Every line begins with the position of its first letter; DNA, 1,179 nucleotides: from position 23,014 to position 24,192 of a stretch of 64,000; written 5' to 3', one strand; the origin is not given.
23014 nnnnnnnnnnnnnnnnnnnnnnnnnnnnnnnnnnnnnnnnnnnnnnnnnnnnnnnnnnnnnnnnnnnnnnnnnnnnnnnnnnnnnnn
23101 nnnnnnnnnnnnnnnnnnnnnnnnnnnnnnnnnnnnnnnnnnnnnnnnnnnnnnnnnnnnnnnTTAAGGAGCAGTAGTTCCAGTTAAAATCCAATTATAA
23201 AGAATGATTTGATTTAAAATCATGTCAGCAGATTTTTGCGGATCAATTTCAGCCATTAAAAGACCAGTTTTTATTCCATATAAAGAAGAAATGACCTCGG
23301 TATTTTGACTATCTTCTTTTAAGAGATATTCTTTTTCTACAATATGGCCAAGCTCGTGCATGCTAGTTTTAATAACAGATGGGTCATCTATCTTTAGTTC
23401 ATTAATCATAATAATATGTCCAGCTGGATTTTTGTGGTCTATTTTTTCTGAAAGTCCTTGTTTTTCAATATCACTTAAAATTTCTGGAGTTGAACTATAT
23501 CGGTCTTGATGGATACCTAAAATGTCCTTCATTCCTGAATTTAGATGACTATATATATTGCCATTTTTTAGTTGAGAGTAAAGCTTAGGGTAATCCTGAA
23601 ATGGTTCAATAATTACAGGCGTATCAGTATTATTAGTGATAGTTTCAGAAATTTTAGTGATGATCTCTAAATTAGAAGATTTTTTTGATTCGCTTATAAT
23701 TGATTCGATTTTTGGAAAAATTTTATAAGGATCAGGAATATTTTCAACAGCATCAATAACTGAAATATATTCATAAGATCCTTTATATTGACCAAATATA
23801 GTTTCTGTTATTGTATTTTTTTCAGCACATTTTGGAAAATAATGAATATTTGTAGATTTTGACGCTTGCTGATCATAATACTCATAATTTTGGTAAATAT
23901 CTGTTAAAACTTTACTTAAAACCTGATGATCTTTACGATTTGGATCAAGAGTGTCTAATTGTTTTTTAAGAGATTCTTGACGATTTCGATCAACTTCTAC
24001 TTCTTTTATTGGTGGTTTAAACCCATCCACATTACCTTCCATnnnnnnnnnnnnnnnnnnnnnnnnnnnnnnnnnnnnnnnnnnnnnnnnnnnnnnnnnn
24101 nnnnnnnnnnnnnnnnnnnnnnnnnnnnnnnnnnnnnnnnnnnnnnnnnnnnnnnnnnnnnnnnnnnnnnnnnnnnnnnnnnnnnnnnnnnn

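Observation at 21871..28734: ~6.8 kb island splits the str operon between rpsG and fusA: rhamnose pathway, HExxH protein, FAD oxidoreductase, LytR_C protein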

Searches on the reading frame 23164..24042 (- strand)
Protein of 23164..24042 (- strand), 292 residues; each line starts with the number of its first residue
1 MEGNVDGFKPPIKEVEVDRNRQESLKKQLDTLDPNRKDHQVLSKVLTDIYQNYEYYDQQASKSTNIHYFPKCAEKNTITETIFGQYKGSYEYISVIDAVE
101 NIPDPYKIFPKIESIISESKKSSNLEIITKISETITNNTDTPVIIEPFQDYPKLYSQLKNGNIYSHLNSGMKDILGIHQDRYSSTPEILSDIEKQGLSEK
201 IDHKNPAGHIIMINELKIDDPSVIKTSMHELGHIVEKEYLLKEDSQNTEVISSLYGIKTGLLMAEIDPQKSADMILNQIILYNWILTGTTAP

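Call 3: search_protein_families(library=pfam, proteins=[window:23164-24042:-], max_evalue=0.01)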
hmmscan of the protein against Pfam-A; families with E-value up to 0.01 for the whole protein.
window:23164-24042:- (292 aa): 0 families

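Call 4: search_protein_families(library=ncbifam, proteins=[window:23164-24042:-], max_evalue=0.01)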
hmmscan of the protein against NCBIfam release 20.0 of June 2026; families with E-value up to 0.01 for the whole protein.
window:23164-24042:- (292 aa): 0 families

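Call 8: find_encoding_contigs(protein=window:23164-24042:-, flank=10000, max_places=6)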
Protein window:23164-24042:- (292 aa): 3 contigs read that carry it; 2 places shown.
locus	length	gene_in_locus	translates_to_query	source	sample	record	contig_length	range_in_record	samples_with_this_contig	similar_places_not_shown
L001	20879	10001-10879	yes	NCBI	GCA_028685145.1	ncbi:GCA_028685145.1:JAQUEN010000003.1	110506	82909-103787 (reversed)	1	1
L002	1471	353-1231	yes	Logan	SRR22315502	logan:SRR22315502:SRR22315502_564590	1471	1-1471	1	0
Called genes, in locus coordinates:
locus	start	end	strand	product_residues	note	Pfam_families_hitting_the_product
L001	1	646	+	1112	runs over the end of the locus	PF04561:RNA_pol_Rpb2_2, PF04565:RNA_pol_Rpb2_3, PF10385:RNA_pol_Rpb2_45 (faint), PF00562:RNA_pol_Rpb2_6, PF04560:RNA_pol_Rpb2_7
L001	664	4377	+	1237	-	PF04997:RNA_pol_Rpb1_1, PF00623:RNA_pol_Rpb1_2, PF04983:RNA_pol_Rpb1_3, PF04998:RNA_pol_Rpb1_5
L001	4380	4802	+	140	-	PF00164:Ribosom_S12_S23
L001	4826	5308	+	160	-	PF00177:Ribosomal_S7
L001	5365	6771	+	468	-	PF13399:LytR_C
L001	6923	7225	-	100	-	-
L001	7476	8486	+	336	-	PF01073:3Beta_HSD, PF01370:Epimerase, PF02719:Polysacc_synt_2, PF04321:RmlD_sub_bind, PF07993:NAD_binding_4, PF13460:NAD_binding_10 (weak), PF16363:GDP_Man_Dehyd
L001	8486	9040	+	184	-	PF00908:dTDP_sugar_isom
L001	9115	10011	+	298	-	PF01073:3Beta_HSD (weak), PF01370:Epimerase, PF04321:RmlD_sub_bind, PF16363:GDP_Man_Dehyd, PF07993:NAD_binding_4 (weak)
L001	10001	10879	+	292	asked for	-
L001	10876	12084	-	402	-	PF00890:FAD_binding_2 (weak), PF01266:DAO, PF01593:Amino_oxidase, PF01946:Thi4 (weak), PF13450:NAD_binding_8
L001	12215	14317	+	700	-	PF00009:GTP_EFTU, PF22042:EF-G_D2, PF03144:GTP_EFTU_D2, PF14492:EFG_III, PF16658:RF3_C (weak), PF03764:EFG_IV, PF00679:EFG_C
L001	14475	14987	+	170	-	-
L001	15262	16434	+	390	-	PF00009:GTP_EFTU, PF03144:GTP_EFTU_D2, PF03143:GTP_EFTU_D3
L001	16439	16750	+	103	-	PF00338:Ribosomal_S10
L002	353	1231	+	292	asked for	-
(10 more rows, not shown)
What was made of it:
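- The source is a metagenome-assembled genome (call 8). Identical sequence is found in an NCBI MAG and in a Logan assembly (call 8).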

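Call 9: find_homologous_proteins(query=window:23164-24042:-)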
Query window:23164-24042:- (292 aa): 21 proteins with E <= 0.001 among 682 candidates.
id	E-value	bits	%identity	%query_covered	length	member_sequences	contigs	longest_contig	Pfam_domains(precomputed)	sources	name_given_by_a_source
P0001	1.2e-187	640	100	100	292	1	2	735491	-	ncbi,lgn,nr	ncbi:MAG: hypothetical protein PHE32_03380 [Candidatus Shapirobacteria bacterium]|nr:hypothetical pr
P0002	1.5e-133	463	73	98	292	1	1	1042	-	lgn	-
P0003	9.8e-102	358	60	100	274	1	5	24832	-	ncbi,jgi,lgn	-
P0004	2.0e-97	344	58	100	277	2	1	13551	-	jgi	jgi:hypothetical protein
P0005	2.6e-95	337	59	98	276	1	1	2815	-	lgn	-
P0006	1.9e-93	331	51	100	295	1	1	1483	-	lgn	-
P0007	7.9e-93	329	51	100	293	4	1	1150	-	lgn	-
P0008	8.4e-91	322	50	98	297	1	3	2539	-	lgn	-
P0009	1.8e-85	305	57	99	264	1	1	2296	-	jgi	jgi:hypothetical protein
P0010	1.7e-79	285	46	100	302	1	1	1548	-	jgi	jgi:hypothetical protein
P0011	2.4e-79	285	55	98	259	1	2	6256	-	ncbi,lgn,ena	-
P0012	1.0e-67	247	45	100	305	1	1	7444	-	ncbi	-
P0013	1.8e-67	246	50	93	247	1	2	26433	-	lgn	-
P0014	1.2e-66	243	45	99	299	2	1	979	-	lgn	-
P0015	5.0e-63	231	43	99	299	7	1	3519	-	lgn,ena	-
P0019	2.6e-59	219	49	78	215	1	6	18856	-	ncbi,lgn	-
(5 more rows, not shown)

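Call 10: find_encoding_contigs(protein=P0003, flank=10000, max_places=3)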
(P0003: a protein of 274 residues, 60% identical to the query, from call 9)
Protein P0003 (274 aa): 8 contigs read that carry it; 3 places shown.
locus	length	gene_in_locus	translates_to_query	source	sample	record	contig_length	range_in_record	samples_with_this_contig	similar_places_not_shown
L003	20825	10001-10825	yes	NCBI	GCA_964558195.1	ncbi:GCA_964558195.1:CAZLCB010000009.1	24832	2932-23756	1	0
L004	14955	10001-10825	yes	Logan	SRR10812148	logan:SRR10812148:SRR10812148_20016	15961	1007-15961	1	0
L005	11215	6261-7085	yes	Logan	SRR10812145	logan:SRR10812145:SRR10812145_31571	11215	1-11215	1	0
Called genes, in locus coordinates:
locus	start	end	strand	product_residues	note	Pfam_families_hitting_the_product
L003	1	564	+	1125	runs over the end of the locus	PF04563:RNA_pol_Rpb2_1 (faint), PF04561:RNA_pol_Rpb2_2, PF04565:RNA_pol_Rpb2_3, PF10385:RNA_pol_Rpb2_45, PF00562:RNA_pol_Rpb2_6, PF04560:RNA_pol_Rpb2_7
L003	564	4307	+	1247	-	PF04997:RNA_pol_Rpb1_1, PF00623:RNA_pol_Rpb1_2, PF04983:RNA_pol_Rpb1_3, PF04998:RNA_pol_Rpb1_5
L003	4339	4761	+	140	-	PF00164:Ribosom_S12_S23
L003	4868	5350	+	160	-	PF00177:Ribosomal_S7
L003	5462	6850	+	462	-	PF13399:LytR_C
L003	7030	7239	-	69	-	-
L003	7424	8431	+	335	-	PF01073:3Beta_HSD, PF01370:Epimerase, PF02719:Polysacc_synt_2, PF04321:RmlD_sub_bind, PF07993:NAD_binding_4, PF16363:GDP_Man_Dehyd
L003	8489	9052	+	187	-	PF00908:dTDP_sugar_isom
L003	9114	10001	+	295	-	PF01370:Epimerase, PF04321:RmlD_sub_bind, PF01073:3Beta_HSD, PF16363:GDP_Man_Dehyd, PF07993:NAD_binding_4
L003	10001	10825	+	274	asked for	-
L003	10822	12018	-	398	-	PF00070:Pyr_redox (faint), PF01266:DAO (weak), PF01593:Amino_oxidase, PF12831:FAD_oxidored (faint), PF13450:NAD_binding_8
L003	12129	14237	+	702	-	PF00009:GTP_EFTU, PF22042:EF-G_D2, PF03144:GTP_EFTU_D2, PF14492:EFG_III, PF16658:RF3_C (faint), PF03764:EFG_IV, PF00679:EFG_C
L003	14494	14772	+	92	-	-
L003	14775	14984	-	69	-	-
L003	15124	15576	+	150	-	-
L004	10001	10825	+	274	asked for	-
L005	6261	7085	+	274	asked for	-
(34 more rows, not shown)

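Call 11: find_encoding_contigs(protein=P0013, flank=10000, max_places=3)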
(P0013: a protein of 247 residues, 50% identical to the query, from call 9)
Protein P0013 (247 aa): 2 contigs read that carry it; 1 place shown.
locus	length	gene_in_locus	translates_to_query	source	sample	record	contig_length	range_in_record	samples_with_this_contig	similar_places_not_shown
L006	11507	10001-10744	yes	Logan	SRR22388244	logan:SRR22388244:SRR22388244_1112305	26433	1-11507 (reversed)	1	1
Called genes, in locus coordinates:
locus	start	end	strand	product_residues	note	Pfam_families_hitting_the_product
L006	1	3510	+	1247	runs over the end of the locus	PF04997:RNA_pol_Rpb1_1, PF00623:RNA_pol_Rpb1_2, PF04983:RNA_pol_Rpb1_3, PF04998:RNA_pol_Rpb1_5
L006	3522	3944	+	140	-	PF00164:Ribosom_S12_S23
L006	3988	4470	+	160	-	PF00177:Ribosomal_S7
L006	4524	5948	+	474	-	PF13399:LytR_C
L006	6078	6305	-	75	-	-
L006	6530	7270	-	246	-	-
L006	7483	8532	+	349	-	PF01073:3Beta_HSD, PF01370:Epimerase, PF02719:Polysacc_synt_2, PF04321:RmlD_sub_bind, PF07993:NAD_binding_4, PF13460:NAD_binding_10 (weak), PF16363:GDP_Man_Dehyd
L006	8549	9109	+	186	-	PF00908:dTDP_sugar_isom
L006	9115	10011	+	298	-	PF01073:3Beta_HSD, PF01370:Epimerase, PF04321:RmlD_sub_bind, PF02719:Polysacc_synt_2 (weak), PF16363:GDP_Man_Dehyd, PF07993:NAD_binding_4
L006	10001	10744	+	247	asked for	-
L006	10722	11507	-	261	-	?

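Call 12: find_encoding_contigs(protein=P0019, flank=10000, max_places=3)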
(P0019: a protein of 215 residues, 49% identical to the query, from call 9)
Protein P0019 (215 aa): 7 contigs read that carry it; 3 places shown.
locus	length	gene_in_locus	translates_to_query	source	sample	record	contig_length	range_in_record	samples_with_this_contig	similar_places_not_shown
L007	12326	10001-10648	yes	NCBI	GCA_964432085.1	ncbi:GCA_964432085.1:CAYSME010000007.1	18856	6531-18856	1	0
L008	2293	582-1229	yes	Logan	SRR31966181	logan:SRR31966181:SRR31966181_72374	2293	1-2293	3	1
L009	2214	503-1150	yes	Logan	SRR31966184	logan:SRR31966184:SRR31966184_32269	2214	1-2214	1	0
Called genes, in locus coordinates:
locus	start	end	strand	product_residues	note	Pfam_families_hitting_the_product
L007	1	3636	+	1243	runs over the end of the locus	PF04997:RNA_pol_Rpb1_1, PF00623:RNA_pol_Rpb1_2, PF04983:RNA_pol_Rpb1_3, PF04998:RNA_pol_Rpb1_5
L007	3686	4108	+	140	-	PF00164:Ribosom_S12_S23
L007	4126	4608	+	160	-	PF00177:Ribosomal_S7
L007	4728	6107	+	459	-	PF13399:LytR_C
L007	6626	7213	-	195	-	-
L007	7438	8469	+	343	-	PF01073:3Beta_HSD, PF01370:Epimerase, PF02719:Polysacc_synt_2, PF04321:RmlD_sub_bind, PF07993:NAD_binding_4, PF16363:GDP_Man_Dehyd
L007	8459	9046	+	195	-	PF00908:dTDP_sugar_isom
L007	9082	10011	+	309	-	PF01370:Epimerase, PF04321:RmlD_sub_bind, PF01073:3Beta_HSD, PF16363:GDP_Man_Dehyd, PF07993:NAD_binding_4 (weak)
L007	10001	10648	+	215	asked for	-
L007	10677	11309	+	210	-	-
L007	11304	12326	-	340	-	?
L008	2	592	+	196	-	?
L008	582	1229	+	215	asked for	-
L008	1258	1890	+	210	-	-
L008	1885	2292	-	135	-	?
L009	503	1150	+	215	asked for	-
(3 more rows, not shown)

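Call 17: search_solved_structures(query=window:23164-24042:-, max_evalue=10)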
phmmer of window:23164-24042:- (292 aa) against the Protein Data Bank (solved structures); distinct sequences matched with E-value up to 10: 2.
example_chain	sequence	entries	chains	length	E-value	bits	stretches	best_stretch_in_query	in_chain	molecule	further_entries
3n2o_A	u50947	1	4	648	0.18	14.4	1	86-192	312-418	Biosynthetic arginine decarboxylase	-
2wwe_A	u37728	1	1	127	0.81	12.3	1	114-160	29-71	PHOSPHOINOSITIDE-3-KINASE, CLASS 2, GAMMA POLYPEPTIDE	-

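Call 22: search_protein_families(library=pfam, proteins=[L007:10677-11309:+, L006:6530-7270:-], max_evalue=0.01)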
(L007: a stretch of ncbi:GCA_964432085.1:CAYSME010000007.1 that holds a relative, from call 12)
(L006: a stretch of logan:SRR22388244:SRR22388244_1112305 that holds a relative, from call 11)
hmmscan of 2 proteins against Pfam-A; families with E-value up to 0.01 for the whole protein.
L007:10677-11309:+ (210 aa): 1 family
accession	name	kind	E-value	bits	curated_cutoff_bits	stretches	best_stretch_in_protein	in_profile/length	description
PF03235.19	GmrSD_N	-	0.0042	17.7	33.2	1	112-179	57-136/199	GmrSD restriction endonuclease, N-terminal domain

L006:6530-7270:- (246 aa): 0 families

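Call 37: predict_structure(alignment_id=A1)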
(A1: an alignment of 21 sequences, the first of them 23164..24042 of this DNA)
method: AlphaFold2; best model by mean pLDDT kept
length: 292 residues; sequences in the alignment: 21
mean_pLDDT: 90.2   pTM: 0.88
mean pLDDT of the five models: 90.2, 89.9, 88.7, 85.5, 81.8
residues with pLDDT >= 90: 234; 70-90: 39; 50-70: 2; < 50: 17
segments of 3 or more residues with pLDDT < 50: 1-17
pLDDT, mean of each block of 10 residues (from residue 1): 30 44 91 97 98 95 90 89 86 94 96 94 94 97 97 94 96 96 96 93 95 96 96 93 83 98 95 97 96 92
secondary structure, 60 per line:
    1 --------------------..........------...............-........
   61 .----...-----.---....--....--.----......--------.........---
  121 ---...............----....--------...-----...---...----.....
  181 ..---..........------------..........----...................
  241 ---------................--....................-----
elements in order: H21-30 H37-51 H53-61 E78-81 E84-87 H95-100 H109-117 H124-138 E143-146 E155-157 E163-165 E176-182 H186-195 E208-214 H222-240 H250-265 H268-287

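Call 41: fold_search(model_id=the predicted structure, library=pdb)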
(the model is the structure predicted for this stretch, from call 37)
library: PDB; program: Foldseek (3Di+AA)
matches with E <= 10: 96; with E <= 0.001: 0
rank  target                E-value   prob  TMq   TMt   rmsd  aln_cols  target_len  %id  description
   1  8p1n_A                2.2e-01  0.05  0.13  0.05  25.3       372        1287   12  Structure of hantaan orthohantavirus (HTNV) polymerase bound to 5'vRNA (released 2024-05-22)
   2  8c4v_A                4.7e-01  0.03  0.12  0.05  24.9       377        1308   11  Hantaan virus polymerase in replication elongation state (released 2023-06-07)
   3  5gs5_A                1.0e+00  0.02  0.10  0.14  19.0       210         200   10  Crystal structure of apo rat STING (released 2017-10-25)
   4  8r45_B                2.0e+00  0.06  0.14  0.13  11.0       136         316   10  Phytochromobilin-adducted PAS-GAF bidomain of Glycine max phytochrome A (released 2025-01-08)
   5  9h2a_A                2.0e+00  0.01  0.11  0.12  21.8       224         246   13  AcMNPV complete basal cap (released 2025-06-04)
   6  8qyy_A                2.2e+00  0.02  0.11  0.12  21.7       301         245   10  Zorya anti-bacteriophage defense system ZorAB, ZorA delta_435-729, ZorA tail tip deletion. (released 2024-11-06)
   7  8qyk_A                2.3e+00  0.01  0.10  0.11  21.7       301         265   10  Zorya anti-bacteriophage defense system ZorAB, ZorA delta_359-592, ZorA tail middle deletion. (released 2024-11-06)
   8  6cyy_A                2.4e+00  0.11  0.21  0.19   7.6       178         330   11  Mycobacterium tuberculosis transcriptional regulator (released 2019-04-17)
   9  1aon_A                2.7e+00  0.03  0.09  0.06  13.3        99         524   10  CRYSTAL STRUCTURE OF THE ASYMMETRIC CHAPERONIN COMPLEX GROEL/GROES/(ADP)7 (released 1997-10-15)
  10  6cz6_D                2.9e+00  0.09  0.21  0.19   7.6       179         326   11  Mycobacterium tuberculosis transcriptional regulator (released 2019-04-17)
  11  8p1m_A                3.0e+00  0.01  0.13  0.05  24.5       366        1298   12  Structure of hantaan orthohantavirus (HTNV) polymerase bound to 5'vRNA and NTP Mg (released 2024-05-22)
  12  8qyd_A                3.2e+00  0.01  0.11  0.11  21.7       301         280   10  Zorya anti-bacteriophage defense system ZorAB (released 2024-11-06)
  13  7rbp_B                3.4e+00  0.02  0.12  0.13  16.1       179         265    9  Medicago truncatula D-1-piperideine-2-carboxylic acid reductase (released 2022-07-06)
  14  8qh3_A                3.4e+00  0.01  0.13  0.05  24.8       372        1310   12  5'vRNA-bound Hantaan virus polymerase in monomeric active state (released 2024-03-27)
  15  5iob_B                3.4e+00  0.01  0.09  0.09  18.0       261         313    8  Crystal structure of beta-N-acetylglucosaminidase-like protein from Corynebacterium glutamicum (released 2016-03-23)
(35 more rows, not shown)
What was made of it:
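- On Zincin metallopeptidases (M78 ImmA/IrrE-like): PDB Foldseek best E 0.2 (call 41).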

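Call 53: search_protein_families(library=phrogs, proteins=[window:23164-24042:-], max_evalue=0.1)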
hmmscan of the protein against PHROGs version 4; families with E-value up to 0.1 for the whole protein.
window:23164-24042:- (292 aa): 0 families

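Call 54: search_protein_families(library=padloc, proteins=[window:23164-24042:-], max_evalue=0.1)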
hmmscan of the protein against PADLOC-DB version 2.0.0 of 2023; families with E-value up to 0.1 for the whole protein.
window:23164-24042:- (292 aa): 0 families

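Call 57: fold_search(model_id=the predicted structure, library=viral)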
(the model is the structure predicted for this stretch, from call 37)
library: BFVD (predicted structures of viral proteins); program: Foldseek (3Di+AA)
matches with E <= 10: 107; with E <= 0.001: 0
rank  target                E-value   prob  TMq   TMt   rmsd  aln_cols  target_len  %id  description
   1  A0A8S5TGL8            9.2e-03  0.90  0.23  0.20  12.4       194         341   15  Peptidase [Myoviridae sp. ctIty1]
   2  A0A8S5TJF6            2.3e-02  0.47  0.20  0.15  16.4       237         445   13  Peptidase [Myoviridae sp. ctXXl13]
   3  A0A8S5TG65            3.9e-02  0.47  0.20  0.16  15.1       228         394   11  Uncharacterized protein [Myoviridae sp. ctIty1]
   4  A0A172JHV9            4.1e-02  0.75  0.20  0.15  12.6       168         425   12  Zincin protease [Bacillus phage AR9]
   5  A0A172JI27            5.1e-02  0.44  0.22  0.21  18.0       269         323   10  Zincin protease [Bacillus phage AR9]
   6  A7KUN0                1.1e-01  0.41  0.18  0.23   7.5       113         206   16  (no name in the UniProt tables at hand)
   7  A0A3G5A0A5            1.1e-01  0.14  0.21  0.18  20.2       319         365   11  Uncharacterized protein [Gaeavirus sp.]
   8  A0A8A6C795            1.3e-01  0.21  0.20  0.15  20.1       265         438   11  (no name in the UniProt tables at hand)
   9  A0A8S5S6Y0            1.3e-01  0.54  0.28  0.35   7.6       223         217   12  IrrE protein [Siphoviridae sp. ctAFE3]
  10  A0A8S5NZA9            2.2e-01  0.30  0.25  0.16  14.3       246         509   14  Minor capsid protein [Siphoviridae sp. ctckI12]
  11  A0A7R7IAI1            2.4e-01  0.21  0.17  0.13  15.0       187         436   16  (no name in the UniProt tables at hand)
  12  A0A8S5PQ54            2.7e-01  0.28  0.18  0.14  12.1       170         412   14  Peptidase [Myoviridae sp. ctwwN25]
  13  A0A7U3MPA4            3.5e-01  0.23  0.17  0.15  17.3       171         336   10  (no name in the UniProt tables at hand)
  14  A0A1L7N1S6            3.5e-01  0.11  0.17  0.13  17.9       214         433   11  Putative virion structural protein [Ralstonia phage RP12]
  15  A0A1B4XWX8            4.3e-01  0.06  0.16  0.17  18.6       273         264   12  Uncharacterized protein [Tenacibaculum phage pT24]
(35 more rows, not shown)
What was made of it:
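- On Zincin metallopeptidases (M78 ImmA/IrrE-like): BFVD zincin/IrrE matches at E 0.009-0.13 (call 57).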

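Call 59: search_protein_representatives(alignment_id=A1)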
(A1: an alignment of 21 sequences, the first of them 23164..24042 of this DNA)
Query: 21 sequences, 292 profile positions. Proteins with E-value up to 0.001 (for the whole library): 32; up to 1e-10: 15; up to 1e-30: 6. The best 32 are listed.
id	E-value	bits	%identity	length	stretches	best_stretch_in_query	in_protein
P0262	4.2e-106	370.7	-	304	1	1-292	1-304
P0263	4.2e-104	364.2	-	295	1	1-292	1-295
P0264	1.6e-91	322.9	-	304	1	1-292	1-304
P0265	1.0e-75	271.0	-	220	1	62-292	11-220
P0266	8.5e-58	212.2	-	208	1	5-203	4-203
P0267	1.3e-36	142.6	-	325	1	19-291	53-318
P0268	1.1e-29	119.9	-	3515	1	91-292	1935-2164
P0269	2.8e-29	118.6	-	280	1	14-292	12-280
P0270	1.1e-21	93.6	-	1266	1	22-292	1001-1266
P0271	4.2e-16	75.3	-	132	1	174-292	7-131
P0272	7.2e-15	71.3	-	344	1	92-292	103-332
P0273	3.0e-14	69.3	-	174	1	209-290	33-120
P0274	6.5e-12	61.6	-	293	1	100-292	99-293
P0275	2.1e-11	59.9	-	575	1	69-282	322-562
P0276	5.3e-11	58.6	-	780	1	87-282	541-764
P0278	1.5e-08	50.6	-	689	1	86-285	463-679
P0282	8.8e-08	48.0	-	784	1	211-289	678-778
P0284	1.4e-06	44.1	-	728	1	201-285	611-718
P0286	5.6e-06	42.1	-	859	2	216-289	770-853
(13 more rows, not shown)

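Call 60: search_protein_families(library=pfam, proteins=[P0268, P0270, P0275, P0276, P0278, P0282, P0284, P0286], max_evalue=0.001)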
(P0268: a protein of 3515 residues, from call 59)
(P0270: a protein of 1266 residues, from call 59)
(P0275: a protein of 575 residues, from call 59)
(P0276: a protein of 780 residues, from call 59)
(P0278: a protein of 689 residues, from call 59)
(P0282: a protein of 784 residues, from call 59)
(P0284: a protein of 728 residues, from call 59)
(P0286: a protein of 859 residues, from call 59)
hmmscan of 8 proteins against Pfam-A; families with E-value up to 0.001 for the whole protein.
P0268 (3515 aa): 0 families

P0270 (1266 aa): 1 family
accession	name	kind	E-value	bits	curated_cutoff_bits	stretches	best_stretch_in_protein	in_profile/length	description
PF02368.24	Big_2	-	1.5e-09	38.1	22.8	1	392-466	3-76/79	Bacterial Ig-like domain (group 2)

P0275 (575 aa): 0 families

P0276 (780 aa): 0 families

P0278 (689 aa): 0 families

P0282 (784 aa): 0 families

P0284 (728 aa): 0 families

P0286 (859 aa): 0 families
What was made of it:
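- Tried and rejected: Large proteins carrying the HExxH domain: Pfam showed only one Big_2 domain (call 60).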

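Call 78: search_solved_structures(query=A1, max_evalue=10)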
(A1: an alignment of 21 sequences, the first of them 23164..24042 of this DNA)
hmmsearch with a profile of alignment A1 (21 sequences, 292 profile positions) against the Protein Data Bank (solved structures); distinct sequences matched with E-value up to 10: 1.
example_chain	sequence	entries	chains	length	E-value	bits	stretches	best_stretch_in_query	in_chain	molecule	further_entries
4ija_A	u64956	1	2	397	0.057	15.8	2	130-166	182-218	XylR protein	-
